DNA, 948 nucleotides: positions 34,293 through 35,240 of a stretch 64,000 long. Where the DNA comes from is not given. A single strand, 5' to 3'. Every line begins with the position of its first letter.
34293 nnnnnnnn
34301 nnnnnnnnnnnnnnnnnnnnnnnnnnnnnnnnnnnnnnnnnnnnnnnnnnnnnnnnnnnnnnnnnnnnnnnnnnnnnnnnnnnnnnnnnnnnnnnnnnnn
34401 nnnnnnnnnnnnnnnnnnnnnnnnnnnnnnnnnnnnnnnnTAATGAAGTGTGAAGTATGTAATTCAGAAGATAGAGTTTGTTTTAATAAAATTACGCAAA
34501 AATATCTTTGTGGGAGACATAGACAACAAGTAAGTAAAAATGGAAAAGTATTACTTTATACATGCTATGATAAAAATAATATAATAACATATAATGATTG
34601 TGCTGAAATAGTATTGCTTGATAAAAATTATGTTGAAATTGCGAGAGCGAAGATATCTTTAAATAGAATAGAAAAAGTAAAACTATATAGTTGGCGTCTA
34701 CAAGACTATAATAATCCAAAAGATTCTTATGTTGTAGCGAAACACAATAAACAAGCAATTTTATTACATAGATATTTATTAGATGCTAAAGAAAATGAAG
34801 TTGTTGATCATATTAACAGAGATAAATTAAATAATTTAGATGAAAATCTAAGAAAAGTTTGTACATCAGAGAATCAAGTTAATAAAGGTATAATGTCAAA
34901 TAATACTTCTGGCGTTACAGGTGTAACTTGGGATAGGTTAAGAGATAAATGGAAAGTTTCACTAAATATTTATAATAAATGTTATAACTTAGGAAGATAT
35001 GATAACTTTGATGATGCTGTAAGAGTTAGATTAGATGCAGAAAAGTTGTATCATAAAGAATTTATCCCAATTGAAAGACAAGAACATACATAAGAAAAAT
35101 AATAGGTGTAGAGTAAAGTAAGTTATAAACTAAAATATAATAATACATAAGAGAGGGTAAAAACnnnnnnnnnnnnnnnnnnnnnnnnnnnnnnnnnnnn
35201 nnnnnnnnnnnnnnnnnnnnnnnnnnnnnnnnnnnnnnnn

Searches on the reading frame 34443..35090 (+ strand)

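Call 54: search_protein_families(library=pfam, proteins=[window:34443-35090:+], max_evalue=0.0001)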
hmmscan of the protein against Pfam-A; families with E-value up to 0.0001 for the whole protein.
window:34443-35090:+ (216 aa): 1 family
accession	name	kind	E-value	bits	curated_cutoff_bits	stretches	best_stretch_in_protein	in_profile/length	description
PF13392.12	HNH_3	-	5.3e-05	23.2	24.8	1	117-145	17-45/46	HNH endonuclease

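Call 68: search_protein_families(library=phrogs, proteins=[window:34443-35090:+], max_evalue=0.001)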
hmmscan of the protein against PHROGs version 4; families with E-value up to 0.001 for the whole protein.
window:34443-35090:+ (216 aa): 6 families
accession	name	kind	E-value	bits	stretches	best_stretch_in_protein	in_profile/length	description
phrog_99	-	DNA, RNA and nucleotide metabolism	1.5e-35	124.6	1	21-213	81-269/383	HNH endonuclease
phrog_4578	-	DNA, RNA and nucleotide metabolism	1.2e-24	87.7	1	118-208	29-119/130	HNH endonuclease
phrog_374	-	DNA, RNA and nucleotide metabolism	2.3e-11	44.2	1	102-210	318-413/617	HNH endonuclease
phrog_13470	-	DNA, RNA and nucleotide metabolism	5.4e-10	40.6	1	145-207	84-146/152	HNH endonuclease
phrog_3593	-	DNA, RNA and nucleotide metabolism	4.9e-07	30.6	1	116-193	108-186/210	HNH endonuclease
phrog_36769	-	unknown function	6.2e-05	23.5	1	95-178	230-322/367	-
